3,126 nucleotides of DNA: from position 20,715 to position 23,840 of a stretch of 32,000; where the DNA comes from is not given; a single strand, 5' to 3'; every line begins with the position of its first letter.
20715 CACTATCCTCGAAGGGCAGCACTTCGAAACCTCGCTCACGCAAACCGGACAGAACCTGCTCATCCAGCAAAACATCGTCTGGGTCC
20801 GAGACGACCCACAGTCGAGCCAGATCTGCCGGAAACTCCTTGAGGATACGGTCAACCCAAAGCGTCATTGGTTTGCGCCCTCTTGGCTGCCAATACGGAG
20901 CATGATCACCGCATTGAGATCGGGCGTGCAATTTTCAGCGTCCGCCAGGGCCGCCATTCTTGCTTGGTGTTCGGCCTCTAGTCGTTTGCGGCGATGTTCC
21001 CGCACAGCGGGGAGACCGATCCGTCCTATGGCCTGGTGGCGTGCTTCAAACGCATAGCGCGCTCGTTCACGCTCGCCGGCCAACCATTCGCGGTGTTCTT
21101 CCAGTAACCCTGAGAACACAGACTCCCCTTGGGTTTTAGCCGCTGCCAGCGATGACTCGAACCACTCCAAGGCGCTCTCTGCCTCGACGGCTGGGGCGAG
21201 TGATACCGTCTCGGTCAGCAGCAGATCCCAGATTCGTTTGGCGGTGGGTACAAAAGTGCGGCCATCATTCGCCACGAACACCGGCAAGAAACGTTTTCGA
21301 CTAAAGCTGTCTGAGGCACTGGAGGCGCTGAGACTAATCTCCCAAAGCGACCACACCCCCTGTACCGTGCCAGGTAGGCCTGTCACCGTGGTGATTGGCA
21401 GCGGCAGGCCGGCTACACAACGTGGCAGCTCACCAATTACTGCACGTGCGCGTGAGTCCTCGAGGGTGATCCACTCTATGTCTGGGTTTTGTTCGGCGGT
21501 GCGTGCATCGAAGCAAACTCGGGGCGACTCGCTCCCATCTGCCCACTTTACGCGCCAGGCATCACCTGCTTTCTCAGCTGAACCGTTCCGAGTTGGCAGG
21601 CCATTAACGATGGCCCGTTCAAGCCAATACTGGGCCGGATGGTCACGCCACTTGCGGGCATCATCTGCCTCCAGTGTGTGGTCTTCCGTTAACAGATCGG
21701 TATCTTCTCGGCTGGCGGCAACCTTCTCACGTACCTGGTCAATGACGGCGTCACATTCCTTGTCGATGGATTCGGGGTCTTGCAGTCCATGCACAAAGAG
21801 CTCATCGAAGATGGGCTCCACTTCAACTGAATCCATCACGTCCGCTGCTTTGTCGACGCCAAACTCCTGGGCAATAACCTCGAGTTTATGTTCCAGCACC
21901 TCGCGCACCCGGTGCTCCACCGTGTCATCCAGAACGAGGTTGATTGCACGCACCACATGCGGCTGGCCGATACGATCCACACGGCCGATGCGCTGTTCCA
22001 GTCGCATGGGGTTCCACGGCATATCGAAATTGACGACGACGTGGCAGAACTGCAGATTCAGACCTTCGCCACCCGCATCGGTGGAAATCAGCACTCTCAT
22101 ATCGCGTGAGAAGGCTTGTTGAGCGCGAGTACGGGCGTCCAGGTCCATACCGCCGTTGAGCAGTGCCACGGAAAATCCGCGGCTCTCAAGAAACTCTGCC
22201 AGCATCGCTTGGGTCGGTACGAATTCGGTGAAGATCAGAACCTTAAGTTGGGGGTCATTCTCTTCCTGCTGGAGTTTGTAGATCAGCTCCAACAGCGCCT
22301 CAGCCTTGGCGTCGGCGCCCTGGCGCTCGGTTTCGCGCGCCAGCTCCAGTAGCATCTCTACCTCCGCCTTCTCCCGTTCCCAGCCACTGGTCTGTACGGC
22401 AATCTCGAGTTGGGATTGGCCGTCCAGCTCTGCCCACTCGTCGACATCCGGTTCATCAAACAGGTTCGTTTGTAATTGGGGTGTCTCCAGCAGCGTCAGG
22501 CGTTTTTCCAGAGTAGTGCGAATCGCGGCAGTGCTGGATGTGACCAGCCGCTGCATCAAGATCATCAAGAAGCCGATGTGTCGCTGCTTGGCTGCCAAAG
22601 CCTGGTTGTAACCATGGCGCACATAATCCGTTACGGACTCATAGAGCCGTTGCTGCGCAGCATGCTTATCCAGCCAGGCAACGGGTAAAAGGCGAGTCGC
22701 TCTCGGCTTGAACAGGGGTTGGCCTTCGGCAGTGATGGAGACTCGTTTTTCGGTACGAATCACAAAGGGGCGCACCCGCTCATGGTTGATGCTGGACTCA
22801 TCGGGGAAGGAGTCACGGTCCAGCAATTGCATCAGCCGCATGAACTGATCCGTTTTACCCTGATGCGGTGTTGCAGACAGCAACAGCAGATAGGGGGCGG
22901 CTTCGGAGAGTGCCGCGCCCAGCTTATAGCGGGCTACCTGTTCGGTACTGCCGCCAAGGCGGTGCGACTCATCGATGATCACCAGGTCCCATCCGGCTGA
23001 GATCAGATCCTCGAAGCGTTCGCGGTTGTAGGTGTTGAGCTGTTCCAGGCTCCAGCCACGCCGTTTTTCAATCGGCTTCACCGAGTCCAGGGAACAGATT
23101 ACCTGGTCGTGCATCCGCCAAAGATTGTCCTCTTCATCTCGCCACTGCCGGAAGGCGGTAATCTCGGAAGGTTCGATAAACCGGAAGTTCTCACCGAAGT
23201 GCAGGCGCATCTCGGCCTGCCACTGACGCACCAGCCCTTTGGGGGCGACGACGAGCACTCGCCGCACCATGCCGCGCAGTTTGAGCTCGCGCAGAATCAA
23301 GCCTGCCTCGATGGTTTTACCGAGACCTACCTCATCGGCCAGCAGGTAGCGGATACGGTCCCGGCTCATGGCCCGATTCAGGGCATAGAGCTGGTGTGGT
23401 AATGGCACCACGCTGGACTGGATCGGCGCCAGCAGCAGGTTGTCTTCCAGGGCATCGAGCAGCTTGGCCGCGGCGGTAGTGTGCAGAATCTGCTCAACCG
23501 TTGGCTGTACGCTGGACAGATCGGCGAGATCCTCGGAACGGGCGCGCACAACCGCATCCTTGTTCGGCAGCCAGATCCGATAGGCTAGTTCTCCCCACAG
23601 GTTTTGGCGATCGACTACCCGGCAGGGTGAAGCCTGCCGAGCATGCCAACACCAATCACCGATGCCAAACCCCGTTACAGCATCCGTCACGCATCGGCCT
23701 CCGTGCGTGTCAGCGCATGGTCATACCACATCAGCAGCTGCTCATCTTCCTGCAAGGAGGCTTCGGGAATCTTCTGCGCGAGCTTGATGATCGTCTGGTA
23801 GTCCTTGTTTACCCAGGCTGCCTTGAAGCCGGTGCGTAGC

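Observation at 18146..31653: Complete seven-gene type 3 BREX locus with a WYL (BrxR-like) regulator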

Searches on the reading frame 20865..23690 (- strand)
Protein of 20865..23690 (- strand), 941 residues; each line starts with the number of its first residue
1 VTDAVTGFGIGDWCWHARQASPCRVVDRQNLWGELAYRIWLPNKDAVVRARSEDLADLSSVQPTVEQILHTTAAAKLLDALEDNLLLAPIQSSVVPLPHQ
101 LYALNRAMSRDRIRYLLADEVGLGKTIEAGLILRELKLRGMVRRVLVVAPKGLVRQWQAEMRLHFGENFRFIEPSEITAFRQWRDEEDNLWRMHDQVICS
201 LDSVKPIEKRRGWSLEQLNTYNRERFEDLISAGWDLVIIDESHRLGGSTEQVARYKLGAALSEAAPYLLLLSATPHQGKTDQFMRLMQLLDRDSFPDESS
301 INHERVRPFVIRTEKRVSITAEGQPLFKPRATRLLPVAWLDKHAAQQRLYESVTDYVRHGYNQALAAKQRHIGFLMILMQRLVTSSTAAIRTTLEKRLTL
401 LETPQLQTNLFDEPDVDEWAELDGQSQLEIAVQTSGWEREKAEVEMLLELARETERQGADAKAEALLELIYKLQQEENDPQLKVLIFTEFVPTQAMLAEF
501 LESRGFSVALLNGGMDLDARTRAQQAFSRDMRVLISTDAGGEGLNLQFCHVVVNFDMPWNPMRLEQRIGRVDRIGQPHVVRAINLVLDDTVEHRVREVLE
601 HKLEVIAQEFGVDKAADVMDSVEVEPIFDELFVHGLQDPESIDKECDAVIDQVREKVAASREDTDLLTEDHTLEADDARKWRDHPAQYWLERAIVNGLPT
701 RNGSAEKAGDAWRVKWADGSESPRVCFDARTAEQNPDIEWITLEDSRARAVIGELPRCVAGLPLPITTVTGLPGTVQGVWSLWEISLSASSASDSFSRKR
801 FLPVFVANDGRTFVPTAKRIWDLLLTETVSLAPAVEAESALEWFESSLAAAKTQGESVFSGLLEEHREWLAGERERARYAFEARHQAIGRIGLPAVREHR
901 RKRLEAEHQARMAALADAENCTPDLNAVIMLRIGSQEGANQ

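Call 4: search_protein_families(library=pfam, proteins=[window:20865-23690:-], max_evalue=0.01)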
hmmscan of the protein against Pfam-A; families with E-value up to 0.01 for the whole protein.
window:20865-23690:- (941 aa): 4 families
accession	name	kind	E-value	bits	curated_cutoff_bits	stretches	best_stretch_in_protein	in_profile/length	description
PF00271.37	Helicase_C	-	3.6e-24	85.6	23.5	1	462-575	2-110/110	Helicase conserved C-terminal domain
PF00176.29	SNF2-rel_dom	-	2e-19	70.2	24.9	1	110-314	12-202/290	SNF2-related domain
PF04851.21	ResIII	-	9.1e-12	45.6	22.5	1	96-276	4-163/164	Type III restriction enzyme, res subunit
PF00270.35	DEAD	-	3.7e-05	24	26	1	98-276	2-161/167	DEAD/DEAH box helicase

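Call 5: search_protein_families(library=padloc, proteins=[window:20865-23690:-], max_evalue=0.001)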
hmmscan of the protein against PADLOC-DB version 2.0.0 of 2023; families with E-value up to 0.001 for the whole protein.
window:20865-23690:- (941 aa): 51 families (the best 25 are shown)
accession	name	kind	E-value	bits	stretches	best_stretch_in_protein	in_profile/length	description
PDLC02500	BrxHI|BrxHII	-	0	1421.2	1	9-935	3-930/933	BrxHI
PDLC02621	DrmD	-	6.2e-98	327.3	1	83-607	109-664/1040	DrmD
PDLC00659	HmaA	-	2.4e-84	282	2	86-403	95-400/1176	SNF2 helicase / DEAD-box helicase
PDLC02504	BrxHI|BrxHII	-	1e-81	273.3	1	71-680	85-685/971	BrxHII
PDLC02620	DrmD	-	3.7e-75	251.6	1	92-619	96-622/1060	DrmD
PDLC02572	DrmA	-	5.3e-70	234.5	1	82-622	105-667/1043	DrmA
PDLC02623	DrmD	-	9.9e-67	223.5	2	345-611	413-661/1040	DrmD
PDLC02632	DrmD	-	5.4e-63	211.5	1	84-578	112-628/662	DrmD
PDLC02619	DrmD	-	4.7e-62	208.3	2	81-516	18-451/872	DrmD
PDLC02633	DrmD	-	3.1e-58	195.5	2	83-400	113-426/839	DrmD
PDLC02634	DrmD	-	4.5e-57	191.5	1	94-619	90-630/900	DrmD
PDLC02840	DpdE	-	1.5e-50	170.5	3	91-177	155-242/1091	DpdE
PDLC02843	DpdE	-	2.2e-50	169.6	3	90-165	153-228/1091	DpdE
PDLC02624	DrmD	-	1.7e-40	137.2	2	133-401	2-266/652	DrmD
PDLC02622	DrmD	-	1.2e-36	124.6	1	83-359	110-381/422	DrmD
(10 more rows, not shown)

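Call 6: search_protein_families(library=ncbifam, proteins=[window:20865-23690:-], max_evalue=0.001)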
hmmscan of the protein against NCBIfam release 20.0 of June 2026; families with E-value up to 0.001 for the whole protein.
window:20865-23690:- (941 aa): 23 families
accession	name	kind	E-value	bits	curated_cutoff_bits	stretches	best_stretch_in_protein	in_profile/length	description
NF038317.1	DISARM_DrmD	equivalog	3.8e-108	363.2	610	1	82-613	94-653/1021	DISARM system SNF2-like helicase DrmD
NF003426.0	PRK04914.1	equivalog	7.1e-65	219.8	576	1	95-625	153-640/959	RNA polymerase-associated protein RapA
NF041062.1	DpdE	equivalog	9e-65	219.2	500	2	92-299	150-321/1048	protein DpdE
NF038318.1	DISARM_DrmD_b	equivalog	8.3e-61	206.2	950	2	523-621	479-579/868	DISARM system SNF2-like helicase DrmD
NF042964.1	phospholipD_antiphage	equivalog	1.5e-53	182.4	1100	2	360-621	583-835/895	phospholipase D-like domain-containing anti-phage protein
NF058637.1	helic_SCO1167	equivalog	5.5e-25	87.6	1200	1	457-605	759-905/932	SCO1167/SCO6262 family helicase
NF053675.1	pilus_reg_Snf2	equivalog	7.9e-21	73.9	1100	1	457-608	857-1006/1029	pilus expression-regulating Snf2 family helicase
NF041790.1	anti-phage_ZorD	equivalog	1.1e-12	46.8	1500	1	464-578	908-1028/1035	type I Zorya anti-phage system protein ZorD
NF008394.0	PRK11192.1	equivalog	1.3e-11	44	507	1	461-595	233-362/441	ATP-dependent RNA helicase SrmB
NF010337.0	PRK13766.1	equivalog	1.3e-11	43.4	610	1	452-580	339-474/781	Hef nuclease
NF007882.0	PRK10590.1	equivalog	2.5e-11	43.2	743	1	470-629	236-389/456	ATP-dependent RNA helicase RhlE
NF053710.1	RNA_heli_RhlE2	exception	5.5e-11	41.6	925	1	483-589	251-356/635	RNA helicase RhlE2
NF008744.0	PRK11776.1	equivalog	6.3e-11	41.5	524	1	480-604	242-366/460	ATP-dependent RNA helicase DbpA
NF053711.1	RNA_heli_RhlE1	exception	2.4e-10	39.8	750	1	468-593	233-355/434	RNA helicase RhlE1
NF008279.0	PRK11057.1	equivalog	4.4e-10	38.6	1015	1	495-610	250-363/608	ATP-dependent DNA helicase RecQ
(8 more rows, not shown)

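Call 77: search_solved_structures(query=window:20865-23690:-, max_evalue=0.000001)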
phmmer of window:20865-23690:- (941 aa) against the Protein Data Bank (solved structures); distinct sequences matched with E-value up to 0.000001: 107 (the best 60 are shown).
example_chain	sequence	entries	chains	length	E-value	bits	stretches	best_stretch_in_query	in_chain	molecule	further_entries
8so8_A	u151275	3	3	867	2.4e-41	145.2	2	97-304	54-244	RNA polymerase-associated protein RapA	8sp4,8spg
4s20_K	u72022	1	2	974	3.1e-41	144.8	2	97-304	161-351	RNA polymerase-associated protein RapA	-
6bog_A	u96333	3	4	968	3.3e-41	144.7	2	97-304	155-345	RNA polymerase-associated protein RapA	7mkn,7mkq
7m8e_F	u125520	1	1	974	3.4e-41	144.7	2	97-304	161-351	RNA polymerase-associated protein RapA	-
8t0l_F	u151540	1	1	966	2e-40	142.1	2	97-304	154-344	RNA polymerase-associated protein RapA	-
6ryr_W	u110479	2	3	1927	1e-19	73.6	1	462-603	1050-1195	Chromodomain-helicase-DNA-binding protein 4,Chromodomain-helicase-DNA-binding protein 4,Ch | Chromodomain-helicase-DNA-binding protein 4,CHD4,Chromodomain-helic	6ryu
6iro_L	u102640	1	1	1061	5.6e-19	71.2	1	461-605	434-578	ISWI chromatin-remodeling complex ATPase ISW1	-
6jyl_K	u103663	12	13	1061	5.7e-19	71.1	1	461-605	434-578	ISWI chromatin-remodeling complex ATPase ISW1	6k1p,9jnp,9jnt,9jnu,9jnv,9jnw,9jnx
7x3t_V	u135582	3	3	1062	5.7e-19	71.1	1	461-605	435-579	ISWI chromatin-remodeling complex ATPase ISW1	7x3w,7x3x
9lj2_K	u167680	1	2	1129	7e-19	70.8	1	461-605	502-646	ISWI chromatin-remodeling complex ATPase ISW1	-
7vdt_A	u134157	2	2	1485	1.5e-18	69.8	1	463-669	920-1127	Isoform 2 of Transcription activator BRG1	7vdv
9wbz_A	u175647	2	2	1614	2e-18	69.3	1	463-669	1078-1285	Isoform 2 of SWI/SNF-related matrix-associated actin-dependent regulator of chromatin subf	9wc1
8v4y_W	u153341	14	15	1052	6.8e-18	67.6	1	474-665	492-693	SWI/SNF-related matrix-associated actin-dependent regulator of chromatin subfamily A membe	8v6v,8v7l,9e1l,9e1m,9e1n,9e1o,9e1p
6ne3_W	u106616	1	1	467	7.9e-18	67.4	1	473-605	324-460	SWI/SNF-related matrix-associated actin-dependent regulator of chromatin subfamily A membe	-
6ftx_W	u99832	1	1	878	4.6e-17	64.8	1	475-646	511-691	Chromatin-remodeling ATPase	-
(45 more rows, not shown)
